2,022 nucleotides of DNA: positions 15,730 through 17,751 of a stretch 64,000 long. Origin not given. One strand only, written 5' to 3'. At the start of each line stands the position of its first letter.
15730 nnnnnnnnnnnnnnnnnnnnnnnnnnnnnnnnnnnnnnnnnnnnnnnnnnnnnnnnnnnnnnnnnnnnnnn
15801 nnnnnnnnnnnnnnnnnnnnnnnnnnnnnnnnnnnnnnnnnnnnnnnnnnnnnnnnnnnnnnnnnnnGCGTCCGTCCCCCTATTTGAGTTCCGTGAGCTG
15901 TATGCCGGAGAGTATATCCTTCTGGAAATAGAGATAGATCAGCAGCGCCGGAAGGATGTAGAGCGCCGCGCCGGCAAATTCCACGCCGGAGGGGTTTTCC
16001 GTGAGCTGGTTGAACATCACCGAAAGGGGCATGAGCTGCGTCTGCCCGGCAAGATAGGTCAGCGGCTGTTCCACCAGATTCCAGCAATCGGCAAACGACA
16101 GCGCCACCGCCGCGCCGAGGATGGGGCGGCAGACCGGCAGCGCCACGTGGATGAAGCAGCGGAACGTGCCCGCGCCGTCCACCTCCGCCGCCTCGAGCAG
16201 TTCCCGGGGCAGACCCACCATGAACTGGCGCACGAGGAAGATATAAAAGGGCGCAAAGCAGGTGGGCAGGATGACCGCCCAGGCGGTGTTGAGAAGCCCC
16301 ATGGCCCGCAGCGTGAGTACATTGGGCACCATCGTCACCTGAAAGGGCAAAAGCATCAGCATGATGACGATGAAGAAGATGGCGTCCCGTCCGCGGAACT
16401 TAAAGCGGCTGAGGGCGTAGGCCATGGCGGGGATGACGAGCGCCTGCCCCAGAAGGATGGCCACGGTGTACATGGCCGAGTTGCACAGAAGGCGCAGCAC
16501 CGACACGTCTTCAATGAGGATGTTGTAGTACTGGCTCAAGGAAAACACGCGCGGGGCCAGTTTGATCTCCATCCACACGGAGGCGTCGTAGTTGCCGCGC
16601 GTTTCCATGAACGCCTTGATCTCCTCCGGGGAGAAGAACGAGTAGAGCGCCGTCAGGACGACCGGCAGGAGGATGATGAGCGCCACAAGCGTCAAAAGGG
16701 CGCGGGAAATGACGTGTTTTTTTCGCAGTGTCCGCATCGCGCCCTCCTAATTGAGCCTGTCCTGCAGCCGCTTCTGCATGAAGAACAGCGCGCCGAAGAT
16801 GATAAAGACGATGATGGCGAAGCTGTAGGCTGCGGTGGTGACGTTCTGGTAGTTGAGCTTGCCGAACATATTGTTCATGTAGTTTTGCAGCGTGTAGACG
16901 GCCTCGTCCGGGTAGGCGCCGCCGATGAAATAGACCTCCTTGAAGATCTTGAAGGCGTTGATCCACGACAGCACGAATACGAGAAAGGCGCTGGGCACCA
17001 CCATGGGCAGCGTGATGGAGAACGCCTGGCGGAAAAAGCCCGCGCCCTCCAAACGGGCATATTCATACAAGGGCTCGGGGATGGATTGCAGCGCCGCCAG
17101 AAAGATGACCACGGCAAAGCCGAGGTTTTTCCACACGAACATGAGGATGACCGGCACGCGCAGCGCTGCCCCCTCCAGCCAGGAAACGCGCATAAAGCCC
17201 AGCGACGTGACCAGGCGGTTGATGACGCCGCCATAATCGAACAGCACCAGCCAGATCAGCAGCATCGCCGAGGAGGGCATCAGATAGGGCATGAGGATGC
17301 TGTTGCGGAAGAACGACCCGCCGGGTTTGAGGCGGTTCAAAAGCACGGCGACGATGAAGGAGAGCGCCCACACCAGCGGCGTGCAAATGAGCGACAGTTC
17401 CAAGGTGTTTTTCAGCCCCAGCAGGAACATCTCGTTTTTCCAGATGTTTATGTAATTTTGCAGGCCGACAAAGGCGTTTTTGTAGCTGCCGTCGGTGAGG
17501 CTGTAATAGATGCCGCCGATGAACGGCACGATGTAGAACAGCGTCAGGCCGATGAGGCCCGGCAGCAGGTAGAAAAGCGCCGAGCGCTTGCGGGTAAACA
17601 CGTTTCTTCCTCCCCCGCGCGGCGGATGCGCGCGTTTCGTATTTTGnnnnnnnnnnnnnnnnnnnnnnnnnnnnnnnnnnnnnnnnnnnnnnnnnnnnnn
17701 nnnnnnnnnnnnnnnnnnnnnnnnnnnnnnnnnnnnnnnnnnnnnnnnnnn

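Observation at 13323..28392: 15 kb nine-gene envelope operon mixing ABC-importer parts with efflux-type adaptors, and no ATPase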

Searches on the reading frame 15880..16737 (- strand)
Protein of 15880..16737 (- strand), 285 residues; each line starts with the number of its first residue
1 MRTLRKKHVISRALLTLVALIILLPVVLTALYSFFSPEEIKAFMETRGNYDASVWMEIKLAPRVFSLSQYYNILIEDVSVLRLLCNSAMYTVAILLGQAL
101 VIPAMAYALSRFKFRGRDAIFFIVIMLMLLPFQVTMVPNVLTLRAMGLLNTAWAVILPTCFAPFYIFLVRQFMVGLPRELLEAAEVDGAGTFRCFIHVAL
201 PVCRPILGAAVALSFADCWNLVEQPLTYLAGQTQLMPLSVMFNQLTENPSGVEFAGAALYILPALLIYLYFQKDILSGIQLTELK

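Call 3: search_protein_families(library=pfam, proteins=[window:15880-16737:-], max_evalue=0.01)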
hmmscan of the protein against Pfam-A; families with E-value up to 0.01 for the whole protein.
window:15880-16737:- (285 aa): 1 family
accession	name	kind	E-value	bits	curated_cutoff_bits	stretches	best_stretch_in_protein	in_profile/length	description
PF00528.27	BPD_transp_1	-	5.3e-14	52.8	26.4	1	107-269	9-173/184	Binding-protein-dependent transport system inner membrane component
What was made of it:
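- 15880..16737 (-): g3: MalG/UgpE/SugB-like CUT1 permease, with the EAA loop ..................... BPD_transp_1 5.3e-14 (call 3).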

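Call 4: search_protein_families(library=ncbifam, proteins=[window:15880-16737:-], max_evalue=0.01)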
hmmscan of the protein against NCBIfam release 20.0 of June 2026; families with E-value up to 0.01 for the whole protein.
window:15880-16737:- (285 aa): 15 families
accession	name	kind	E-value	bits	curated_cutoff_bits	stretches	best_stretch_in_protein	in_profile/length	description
NF008210.0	PRK10973.1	equivalog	2e-21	76.9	297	1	76-276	69-273/281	sn-glycerol-3-phosphate ABC transporter permease UgpE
NF040932.1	ABC_arch_GlcU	equivalog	4.4e-16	59.3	340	1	56-278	37-263/272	glucose ABC transporter permease GlcU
NF008231.0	PRK10998.1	equivalog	3e-13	50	261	1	4-280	9-290/296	maltose ABC transporter permease MalG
TIGR01581.1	Mo_ABC_porter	hypoth_equivalog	1.7e-10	40.8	210.3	1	81-267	21-223/225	ABC transporter permease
NF007047.0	PRK09500.1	equivalog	7.5e-09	35.6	326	1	69-216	45-194/257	spermidine/putrescine ABC transporter permease PotC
TIGR02141.1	modB_ABC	equivalog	3.5e-06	26.8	182.6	1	91-217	8-147/208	molybdate ABC transporter permease subunit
NF040839.1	tungstate_WtpB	equivalog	7.6e-06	25.7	340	1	75-216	37-191/251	tungstate ABC transporter permease WtpB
NF007852.0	PRK10561.1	equivalog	3e-05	24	335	1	50-206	68-214/295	sn-glycerol-3-phosphate ABC transporter permease UgpA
NF008049.0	PRK10782.1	subfamily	0.00034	20.4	212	1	119-213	65-152/217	methionine ABC transporter permease MetI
NF008208.0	PRK10971.1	equivalog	0.00034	20.2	415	1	156-217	146-207/277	sulfate/thiosulfate ABC transporter permease CysT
TIGR00969.1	3a0106s02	subfamily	0.00047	19.7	240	0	88-217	68-210/272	sulfate ABC transporter permease subunit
TIGR02139.1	permease_CysT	equivalog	0.0013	18.4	246.1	0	66-217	35-199/265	sulfate ABC transporter permease subunit CysT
NF008232.0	PRK10999.1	equivalog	0.0017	17.2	392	1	162-217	387-442/520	maltose ABC transporter permease MalF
NF040931.1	ABC_arch_GlcT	equivalog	0.0026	17.5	360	1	166-236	160-229/278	glucose ABC transporter permease GlcT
NF006939.0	PRK09421.1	equivalog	0.0026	17.2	262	0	82-261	13-204/230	molybdate ABC transporter permease subunit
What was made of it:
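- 15880..16737 (-): UgpE 2e-21 (call 4).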

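Call 75: search_solved_structures(query=window:15880-16737:-, max_evalue=0.001)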
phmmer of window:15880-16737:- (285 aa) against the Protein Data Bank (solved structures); distinct sequences matched with E-value up to 0.001: 9.
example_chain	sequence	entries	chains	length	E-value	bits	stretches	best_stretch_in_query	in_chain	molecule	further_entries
8ja7_B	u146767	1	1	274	7e-16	61.8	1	57-280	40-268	Trehalose transport system permease protein SugB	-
7cad_B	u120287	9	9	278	8.4e-16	61.5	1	58-280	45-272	ABC transporter, permease protein SugB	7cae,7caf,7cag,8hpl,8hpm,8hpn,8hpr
4tqu_N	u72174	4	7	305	4.2e-15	59.2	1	58-259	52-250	AlgM2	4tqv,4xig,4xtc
8y5f_C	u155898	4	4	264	1.5e-08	37.8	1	68-241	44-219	Spermidine/putrescine transport system permease protein PotC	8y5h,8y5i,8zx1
8y5g_C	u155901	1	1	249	2.5e-08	37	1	68-241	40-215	Spermidine/putrescine transport system permease protein PotC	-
7cad_A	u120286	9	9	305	9.7e-05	25.3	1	161-241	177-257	ABC sugar transporter, permease component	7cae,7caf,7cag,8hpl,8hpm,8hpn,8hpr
2r6g_G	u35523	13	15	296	0.00012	25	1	55-280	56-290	Maltose transport system permease protein malG | Maltose transporter subunit; membrane component of ABC superfamily | Binding-protein-dependent transport system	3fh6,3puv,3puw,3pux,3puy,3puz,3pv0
8ja7_A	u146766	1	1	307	0.0003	23.7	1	161-240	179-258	Trehalose transport system permease protein SugA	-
9bcr_I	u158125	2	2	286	0.00067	22.5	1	55-273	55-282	Maltose/maltodextrin transport system permease protein MalG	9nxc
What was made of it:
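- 15880..16737 (-): SugB 7e-16, AlgM2 (call 75).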

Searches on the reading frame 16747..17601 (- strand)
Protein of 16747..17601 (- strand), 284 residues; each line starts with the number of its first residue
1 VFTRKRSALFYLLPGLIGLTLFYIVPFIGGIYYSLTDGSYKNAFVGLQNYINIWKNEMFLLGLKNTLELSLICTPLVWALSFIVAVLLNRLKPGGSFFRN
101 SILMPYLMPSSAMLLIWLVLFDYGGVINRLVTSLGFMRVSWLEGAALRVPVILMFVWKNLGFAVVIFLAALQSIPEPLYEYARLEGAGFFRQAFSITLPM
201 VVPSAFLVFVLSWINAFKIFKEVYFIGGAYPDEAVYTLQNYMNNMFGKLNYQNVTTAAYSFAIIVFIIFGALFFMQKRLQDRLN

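Call 3: search_protein_families(library=pfam, proteins=[window:16747-17601:-], max_evalue=0.01)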
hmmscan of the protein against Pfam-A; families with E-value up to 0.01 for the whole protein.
window:16747-17601:- (284 aa): 1 family
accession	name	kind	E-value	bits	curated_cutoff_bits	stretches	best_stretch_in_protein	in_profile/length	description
PF00528.27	BPD_transp_1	-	1.3e-16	61.3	26.4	1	80-282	4-181/184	Binding-protein-dependent transport system inner membrane component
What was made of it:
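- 16747..17601 (-): g4: MalF/UgpA/SugA/AlgM1-like CUT1 permease, with the EAA loop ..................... BPD_transp_1 1.3e-16 (call 3).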

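Call 4: search_protein_families(library=ncbifam, proteins=[window:16747-17601:-], max_evalue=0.01)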
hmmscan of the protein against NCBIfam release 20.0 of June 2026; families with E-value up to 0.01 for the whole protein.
window:16747-17601:- (284 aa): 14 families
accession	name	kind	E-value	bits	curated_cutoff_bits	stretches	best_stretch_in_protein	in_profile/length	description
NF007852.0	PRK10561.1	equivalog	4e-26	92.5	335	1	9-269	15-279/295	sn-glycerol-3-phosphate ABC transporter permease UgpA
NF040931.1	ABC_arch_GlcT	equivalog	1.2e-22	80.9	360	1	18-268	9-265/278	glucose ABC transporter permease GlcT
TIGR03262.1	PhnU2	equivalog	3.4e-14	52.4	593.25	1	18-283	13-264/546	putative 2-aminoethylphosphonate ABC transporter permease subunit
NF008232.0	PRK10999.1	equivalog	2.2e-12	46.5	392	1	44-278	264-513/520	maltose ABC transporter permease MalF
TIGR02139.1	permease_CysT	equivalog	1.4e-09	37.9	246.1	1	40-280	29-263/265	sulfate ABC transporter permease subunit CysT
TIGR02141.1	modB_ABC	equivalog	6.5e-09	35.7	182.6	1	66-270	3-197/208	molybdate ABC transporter permease subunit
TIGR01581.1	Mo_ABC_porter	hypoth_equivalog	1.4e-07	31.2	210.3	1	63-272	23-222/225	ABC transporter permease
TIGR00969.1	3a0106s02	subfamily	3.9e-07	29.8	240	1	40-280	40-270/272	sulfate ABC transporter permease subunit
NF011624.0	PRK15050.1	equivalog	2.2e-06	27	247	1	6-282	22-288/297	2-aminoethylphosphonate ABC transporter permease subunit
NF040839.1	tungstate_WtpB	equivalog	8.9e-06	25.5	340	1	55-272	38-247/251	tungstate ABC transporter permease WtpB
NF006939.0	PRK09421.1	equivalog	1.6e-05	24.5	262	1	66-233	15-178/230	molybdate ABC transporter permease subunit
NF043074.1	MMSYN1_0196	equivalog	2.2e-05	23.9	350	1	7-280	9-267/277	spermidine/putrescine ABC transporter permease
NF008231.0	PRK10998.1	equivalog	3.2e-05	23.6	261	1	60-269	82-274/296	maltose ABC transporter permease MalG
NF007044.0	PRK09497.1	equivalog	5e-05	22.9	348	1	19-276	19-271/285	spermidine/putrescine ABC transporter permease PotB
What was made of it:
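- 16747..17601 (-): UgpA 4e-26 (call 4).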

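Call 74: search_solved_structures(query=window:16747-17601:-, max_evalue=0.001)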
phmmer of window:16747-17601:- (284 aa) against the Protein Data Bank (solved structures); distinct sequences matched with E-value up to 0.001: 6.
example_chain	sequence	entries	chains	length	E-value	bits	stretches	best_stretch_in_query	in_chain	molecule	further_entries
4tqu_M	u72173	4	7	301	4.7e-18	69.1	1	9-269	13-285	AlgM1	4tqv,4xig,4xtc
7cad_A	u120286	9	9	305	3.2e-17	66.4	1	32-267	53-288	ABC sugar transporter, permease component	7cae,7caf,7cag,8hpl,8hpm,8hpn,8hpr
2r6g_F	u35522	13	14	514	1.7e-15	60.7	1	58-274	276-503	Maltose transport system permease protein malF | Maltose transporter subunit; membrane component of ABC superfamily | Maltose/maltodextrin transport system perm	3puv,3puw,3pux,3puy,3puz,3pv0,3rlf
3fh6_F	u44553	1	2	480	1.8e-15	60.7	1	58-274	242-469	Maltose transport system permease protein malF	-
9nxc_H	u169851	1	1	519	2.1e-15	60.4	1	58-274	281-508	Maltose/maltodextrin transport system permease protein MalF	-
8ja7_A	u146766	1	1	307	6.6e-15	58.8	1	41-253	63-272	Trehalose transport system permease protein SugA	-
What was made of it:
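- On CUT1-type (type I) binding-protein-dependent ABC importer: AlgM1, SugA, MalF and SugB, AlgM2, MalG in the PDB (calls 74, 75).
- Closest known: MsmX/MsmK/MsiK-dependent CUT1 sugar importers of Gram-positive bacteria. Same: Two BPD_transp_1 permeases with canonical EAA loops; the closest solved relatives are AlgM1/M2, SugA/B and MalF/G (calls 74, 75).
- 16747..17601 (-): AlgM1 4.7e-18, SugA, MalF (call 74).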

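Call 96: find_related_loci(query=A13, collection=metagenome_contigs, flank=7000)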
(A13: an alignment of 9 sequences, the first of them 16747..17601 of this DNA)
Query A13 (284 aa) in metagenome_contigs; peptide patterns used: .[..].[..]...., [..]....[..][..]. (x = any residue, [..] = any of these).
600 stretches matched a pattern (row limit reached: there are more); 286 encode a relative of the query (tblastn E <= 1e-3); the best 80 are kept; 80 distinct loci.
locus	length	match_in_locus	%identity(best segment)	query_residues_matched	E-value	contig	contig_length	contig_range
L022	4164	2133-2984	99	1-284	0e+0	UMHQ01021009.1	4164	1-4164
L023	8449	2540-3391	99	1-284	0e+0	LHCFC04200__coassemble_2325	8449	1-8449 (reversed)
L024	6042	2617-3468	99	1-284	0e+0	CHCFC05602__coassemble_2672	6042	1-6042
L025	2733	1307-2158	86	1-284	9e-169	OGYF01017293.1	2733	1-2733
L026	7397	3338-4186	73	1-283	5e-146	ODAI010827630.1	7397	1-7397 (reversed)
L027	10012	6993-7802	88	1-270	2e-143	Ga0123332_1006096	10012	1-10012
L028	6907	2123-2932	88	1-270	4e-143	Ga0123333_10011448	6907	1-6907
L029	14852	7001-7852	76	1-284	1e-141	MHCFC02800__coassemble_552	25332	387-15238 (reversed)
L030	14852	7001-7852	76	1-284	1e-141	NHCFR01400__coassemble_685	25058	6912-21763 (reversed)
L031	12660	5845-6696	76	1-284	7e-140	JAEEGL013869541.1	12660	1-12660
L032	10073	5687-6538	71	1-284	2e-136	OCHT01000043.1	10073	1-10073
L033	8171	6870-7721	71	1-284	2e-136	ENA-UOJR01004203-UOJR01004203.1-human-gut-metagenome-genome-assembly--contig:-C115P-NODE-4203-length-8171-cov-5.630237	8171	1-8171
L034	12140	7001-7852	71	1-284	2e-136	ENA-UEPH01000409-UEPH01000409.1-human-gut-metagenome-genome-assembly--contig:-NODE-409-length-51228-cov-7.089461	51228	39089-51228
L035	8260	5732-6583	71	1-284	5e-136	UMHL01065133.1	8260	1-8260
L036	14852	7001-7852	71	1-284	4e-136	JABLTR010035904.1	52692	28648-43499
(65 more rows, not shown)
